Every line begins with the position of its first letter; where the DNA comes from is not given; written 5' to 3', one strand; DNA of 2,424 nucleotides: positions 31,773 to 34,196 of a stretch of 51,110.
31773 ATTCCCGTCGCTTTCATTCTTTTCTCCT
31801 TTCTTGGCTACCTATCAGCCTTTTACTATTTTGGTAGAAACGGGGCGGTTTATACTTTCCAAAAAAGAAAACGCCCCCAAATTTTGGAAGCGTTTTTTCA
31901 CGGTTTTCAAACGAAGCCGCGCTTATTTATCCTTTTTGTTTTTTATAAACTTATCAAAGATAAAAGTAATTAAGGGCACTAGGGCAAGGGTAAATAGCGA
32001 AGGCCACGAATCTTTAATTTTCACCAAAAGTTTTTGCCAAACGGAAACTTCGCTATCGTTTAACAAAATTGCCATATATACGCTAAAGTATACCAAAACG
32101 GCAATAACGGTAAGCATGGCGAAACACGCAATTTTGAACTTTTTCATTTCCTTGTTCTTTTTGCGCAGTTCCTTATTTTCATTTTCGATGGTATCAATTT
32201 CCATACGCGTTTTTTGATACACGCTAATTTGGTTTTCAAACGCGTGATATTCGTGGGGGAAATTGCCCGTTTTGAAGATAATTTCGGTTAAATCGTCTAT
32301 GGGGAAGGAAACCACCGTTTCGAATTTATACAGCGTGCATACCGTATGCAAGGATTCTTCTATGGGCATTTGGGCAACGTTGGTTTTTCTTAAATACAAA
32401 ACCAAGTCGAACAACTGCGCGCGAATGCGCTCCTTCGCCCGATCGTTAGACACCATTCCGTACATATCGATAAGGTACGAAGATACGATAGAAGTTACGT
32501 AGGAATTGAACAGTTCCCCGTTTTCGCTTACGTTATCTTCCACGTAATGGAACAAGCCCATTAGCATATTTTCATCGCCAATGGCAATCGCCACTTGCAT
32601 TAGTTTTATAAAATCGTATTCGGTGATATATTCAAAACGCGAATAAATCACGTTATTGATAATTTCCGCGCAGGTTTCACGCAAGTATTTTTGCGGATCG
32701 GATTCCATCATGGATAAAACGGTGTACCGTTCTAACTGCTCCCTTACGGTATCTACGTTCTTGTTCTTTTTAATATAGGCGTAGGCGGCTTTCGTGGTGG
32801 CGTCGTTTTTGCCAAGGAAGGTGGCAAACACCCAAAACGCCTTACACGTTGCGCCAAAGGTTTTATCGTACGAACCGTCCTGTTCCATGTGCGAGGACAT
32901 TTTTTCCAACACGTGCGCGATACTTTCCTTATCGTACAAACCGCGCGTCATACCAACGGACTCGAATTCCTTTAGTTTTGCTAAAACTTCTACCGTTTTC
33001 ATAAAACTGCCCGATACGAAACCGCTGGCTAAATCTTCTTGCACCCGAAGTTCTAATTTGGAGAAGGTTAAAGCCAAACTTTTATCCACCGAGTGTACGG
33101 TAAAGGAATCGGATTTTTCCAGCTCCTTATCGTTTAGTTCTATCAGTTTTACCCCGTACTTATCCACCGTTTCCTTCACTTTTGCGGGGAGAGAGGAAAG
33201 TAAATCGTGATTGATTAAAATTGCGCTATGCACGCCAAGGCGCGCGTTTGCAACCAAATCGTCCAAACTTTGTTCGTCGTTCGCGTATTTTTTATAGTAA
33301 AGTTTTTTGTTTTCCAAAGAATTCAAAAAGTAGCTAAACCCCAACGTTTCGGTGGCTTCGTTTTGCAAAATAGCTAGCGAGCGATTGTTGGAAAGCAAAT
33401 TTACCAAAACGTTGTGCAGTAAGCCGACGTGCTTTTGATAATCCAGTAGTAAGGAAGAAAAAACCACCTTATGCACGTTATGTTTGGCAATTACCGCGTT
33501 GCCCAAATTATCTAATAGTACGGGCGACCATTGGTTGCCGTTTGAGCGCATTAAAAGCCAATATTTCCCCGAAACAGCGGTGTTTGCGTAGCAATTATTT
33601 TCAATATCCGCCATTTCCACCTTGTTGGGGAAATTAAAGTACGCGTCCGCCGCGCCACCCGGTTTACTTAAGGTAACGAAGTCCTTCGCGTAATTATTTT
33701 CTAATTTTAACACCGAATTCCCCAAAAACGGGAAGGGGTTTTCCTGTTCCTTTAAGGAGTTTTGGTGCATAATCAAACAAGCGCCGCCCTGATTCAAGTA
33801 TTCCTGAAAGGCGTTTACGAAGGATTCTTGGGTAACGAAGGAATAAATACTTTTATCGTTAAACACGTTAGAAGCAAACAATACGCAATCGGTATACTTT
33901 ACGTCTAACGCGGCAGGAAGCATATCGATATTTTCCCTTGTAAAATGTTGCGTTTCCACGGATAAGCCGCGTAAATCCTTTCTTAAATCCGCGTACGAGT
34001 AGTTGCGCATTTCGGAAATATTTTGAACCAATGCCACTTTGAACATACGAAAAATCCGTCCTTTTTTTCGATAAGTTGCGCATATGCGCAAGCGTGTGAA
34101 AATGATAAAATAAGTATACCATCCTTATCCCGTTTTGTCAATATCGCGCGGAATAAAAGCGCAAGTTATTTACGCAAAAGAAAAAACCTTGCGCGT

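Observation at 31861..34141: AT-rich monocistronic island between efp and spoVT encoding an orphan ~707-aa sensor-like protein with a membrane-inserted C-terminus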

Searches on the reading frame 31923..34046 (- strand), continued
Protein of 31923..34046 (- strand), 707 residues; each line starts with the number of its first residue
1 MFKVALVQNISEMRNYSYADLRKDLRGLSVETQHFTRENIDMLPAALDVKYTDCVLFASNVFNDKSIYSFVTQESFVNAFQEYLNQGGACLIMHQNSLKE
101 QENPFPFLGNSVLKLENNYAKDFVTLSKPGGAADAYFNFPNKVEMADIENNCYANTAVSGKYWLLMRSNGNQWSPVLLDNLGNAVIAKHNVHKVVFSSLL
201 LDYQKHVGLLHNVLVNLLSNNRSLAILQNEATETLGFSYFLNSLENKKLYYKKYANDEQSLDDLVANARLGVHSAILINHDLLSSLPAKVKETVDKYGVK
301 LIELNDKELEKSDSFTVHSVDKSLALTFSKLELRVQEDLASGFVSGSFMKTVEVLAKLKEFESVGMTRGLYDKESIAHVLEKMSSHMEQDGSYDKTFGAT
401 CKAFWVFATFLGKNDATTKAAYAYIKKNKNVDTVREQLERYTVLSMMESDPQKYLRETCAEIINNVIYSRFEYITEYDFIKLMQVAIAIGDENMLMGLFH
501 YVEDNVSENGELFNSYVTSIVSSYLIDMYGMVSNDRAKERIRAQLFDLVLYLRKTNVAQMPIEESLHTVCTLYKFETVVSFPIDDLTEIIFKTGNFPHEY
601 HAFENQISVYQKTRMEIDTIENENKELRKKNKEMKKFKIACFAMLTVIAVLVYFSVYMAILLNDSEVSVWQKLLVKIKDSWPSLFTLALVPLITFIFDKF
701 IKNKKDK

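Call 98: fold_search(model_id=the predicted structure, library=viral)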
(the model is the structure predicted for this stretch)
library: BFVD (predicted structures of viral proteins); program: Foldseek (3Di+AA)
matches with E <= 10: 668; with E <= 0.001: 0
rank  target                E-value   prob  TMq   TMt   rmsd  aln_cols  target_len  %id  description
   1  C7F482                1.9e-03  0.94  0.13  0.23  16.1       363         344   11  (no name in the UniProt tables at hand)
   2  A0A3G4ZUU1            3.2e-03  0.51  0.10  0.11  36.8       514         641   12  Uncharacterized protein [Edafosvirus sp.]
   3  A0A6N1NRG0            5.7e-03  1.00  0.30  0.42   6.0       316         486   10  AMMECR1 domain-containing protein [Tupanvirus deep ocean]
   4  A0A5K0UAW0            5.7e-03  1.00  0.15  0.41   9.4       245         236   10  Uncharacterized protein [Yasminevirus sp. GU-2018]
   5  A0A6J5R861            7.7e-03  1.00  0.19  0.22   5.5       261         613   10  Autotransporter beta-domain containing protein [uncultured Caudovirales phage]
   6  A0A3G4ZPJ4            1.5e-02  0.13  0.07  0.11  24.5       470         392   10  Caspase domain protein [Terrestrivirus sp.]
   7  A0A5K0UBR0            1.8e-02  0.33  0.09  0.16  23.8       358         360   12  Uncharacterized protein [Yasminevirus sp. GU-2018]
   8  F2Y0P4                3.4e-02  0.18  0.13  0.14  23.0       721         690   11  (no name in the UniProt tables at hand)
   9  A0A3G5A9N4            3.5e-02  0.18  0.12  0.14  33.6       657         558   10  Uncharacterized protein [Hyperionvirus sp.]
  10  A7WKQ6                3.7e-02  0.21  0.08  0.16  21.0       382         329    9  Putative glycosyltransferase [Betalipothrixvirus pezzuloense]
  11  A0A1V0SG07            3.9e-02  0.30  0.10  0.18  21.1       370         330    8  Spore protein YkvP/CgeB glycosyl transferase-like domain-containing protein [Hokovirus HKV1]
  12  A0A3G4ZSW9            4.1e-02  0.14  0.12  0.13  33.3       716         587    9  Uncharacterized protein [Edafosvirus sp.]
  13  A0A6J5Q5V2            5.5e-02  0.23  0.09  0.16  18.8       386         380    7  Glycosyl transferases group 1 [uncultured Caudovirales phage]
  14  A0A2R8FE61            6.7e-02  0.23  0.12  0.17  13.6       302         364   13  Uncharacterized protein [Cedratvirus Zaza IHUMI]
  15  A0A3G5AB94            8.2e-02  0.60  0.11  0.25  25.3       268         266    9  Sel1 repeat family protein [Hyperionvirus sp.]
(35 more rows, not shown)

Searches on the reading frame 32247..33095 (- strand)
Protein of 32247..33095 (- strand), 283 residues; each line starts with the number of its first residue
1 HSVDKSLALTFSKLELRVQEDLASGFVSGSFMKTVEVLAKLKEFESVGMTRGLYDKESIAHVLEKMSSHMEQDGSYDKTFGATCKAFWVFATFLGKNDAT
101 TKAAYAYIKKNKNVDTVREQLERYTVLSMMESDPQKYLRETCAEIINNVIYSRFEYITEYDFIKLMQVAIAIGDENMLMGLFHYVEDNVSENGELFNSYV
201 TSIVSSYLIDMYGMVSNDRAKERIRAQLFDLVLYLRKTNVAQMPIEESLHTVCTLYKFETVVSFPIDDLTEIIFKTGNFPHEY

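Call 67: predict_structure(alignment_id=A4)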
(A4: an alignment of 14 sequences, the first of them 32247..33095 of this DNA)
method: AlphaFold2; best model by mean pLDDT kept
length: 283 residues; sequences in the alignment: 14
mean_pLDDT: 89.5   pTM: 0.86
mean pLDDT of the five models: 89.5, 88.8, 88.7, 88.5, 87.9
residues with pLDDT >= 90: 230; 70-90: 26; 50-70: 5; < 50: 22
segments of 3 or more residues with pLDDT < 50: 1-3, 265-283
pLDDT, mean of each block of 10 residues (from residue 1): 67 93 94 96 91 92 94 93 97 96 96 91 97 97 97 93 97 97 97 94 97 94 93 92 93 90 52 44 34
secondary structure, 60 per line:
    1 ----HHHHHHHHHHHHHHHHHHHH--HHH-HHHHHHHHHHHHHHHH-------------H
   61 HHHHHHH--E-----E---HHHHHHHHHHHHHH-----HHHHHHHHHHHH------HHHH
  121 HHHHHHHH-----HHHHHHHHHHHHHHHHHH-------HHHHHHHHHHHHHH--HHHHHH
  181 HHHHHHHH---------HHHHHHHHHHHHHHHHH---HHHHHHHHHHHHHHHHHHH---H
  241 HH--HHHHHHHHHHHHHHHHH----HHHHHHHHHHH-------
elements in order: H5-24 H31-46 H60-67 H80-93 H99-110 H117-128 H134-151 H159-172 H175-188 H198-214 H218-236 H245-261 H266-276
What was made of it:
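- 32262..33083 (-): aa 322-595: alpha/alpha toroid domain (conserved S347, T351, GSYD 391-394, T400, C401). Domain model with pLDDT 89.5 (call 67).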

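Call 69: fold_search(model_id=the predicted structure, library=pdb)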
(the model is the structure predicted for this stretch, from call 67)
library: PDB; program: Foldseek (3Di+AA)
matches with E <= 10: 902; with E <= 0.001: 0
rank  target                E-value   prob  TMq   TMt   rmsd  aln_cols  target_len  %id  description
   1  4ziu                  7.6e-03  1.00  0.47  0.25   7.2       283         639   11  Crystal structure of native alpha-2-macroglobulin from Escherichia coli spanning the residues from domain MG7 to the C-t (released 2015-06-10)
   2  4m76_A                1.4e-02  1.00  0.45  0.43   7.8       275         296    9  Integrin I domain of complement receptor 3 in complex with C3d (released 2013-10-02)
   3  5fob_B                1.8e-02  1.00  0.40  0.16   8.7       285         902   12  Crystal Structure of Human Complement C3b in complex with Smallpox Inhibitor of Complement (SPICE) (released 2016-04-06)
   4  7o7n_A                1.9e-02  1.00  0.52  0.14   6.9       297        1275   11  (h-alpha2M)4 semiactivated I state (released 2022-04-13)
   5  6tav_C                2.4e-02  1.00  0.50  0.14   7.2       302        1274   10  Crystal structure of endopeptidase-induced alpha2-macroglobulin (released 2021-05-12)
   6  3oxu_A                2.5e-02  1.00  0.46  0.45   7.4       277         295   10  Complement components factor H CCP19-20 and C3d in complex (released 2011-02-16)
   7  2bb5_A                2.5e-02  0.98  0.30  0.24   9.5       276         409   12  Structure of Human Transcobalamin in complex with Cobalamin (released 2006-04-04)
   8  2wii_B                2.9e-02  1.00  0.43  0.17   7.5       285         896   10  Complement C3b in complex with factor H domains 1-4 (released 2009-06-09)
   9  9fx2                  3.5e-02  1.00  0.50  0.15   6.2       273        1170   13  Structure of methylamine activated CD109 (released 2025-03-19)
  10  7q62_A                3.8e-02  1.00  0.55  0.16   5.6       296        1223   14  Structure of TEV cleaved A2ML1 dimer (A2ML1-TT dimer) (released 2022-04-20)
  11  7ue9_C                3.8e-02  1.00  0.41  0.38   8.4       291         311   11  Structure of anti-C3d Fab(3d8b) in complex with C3d (released 2022-06-08)
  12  2bb6_A                3.8e-02  0.97  0.32  0.26   9.0       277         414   11  Structure of Cobalamin-complexed Bovine Transcobalamin in Monoclinic Crystal Form (released 2006-04-04)
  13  9fx3_A                3.9e-02  1.00  0.49  0.15   6.3       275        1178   12  Structure of active human CD109 (released 2025-03-19)
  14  1hzf                  3.9e-02  1.00  0.49  0.46   6.5       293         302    8  C4ADG FRAGMENT OF HUMAN COMPLEMENT FACTOR C4A (released 2002-10-09)
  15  3rj3_B                4.1e-02  1.00  0.43  0.41   8.8       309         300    9  Complement components factor H CCP19-20 (S1191L mutant) and C3D in complex (released 2012-03-14)
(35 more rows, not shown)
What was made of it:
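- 32262..33083 (-): Weak fold matches to the alpha-2-macroglobulin/C3d thioester domain, transcobalamin, GH76 and GH105, at TM 0.45-0.55 and E >= 7.6e-3 (call 69).
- On Alpha-2-macroglobulin / complement thioester domain: Toroid similarity is weak (call 69).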
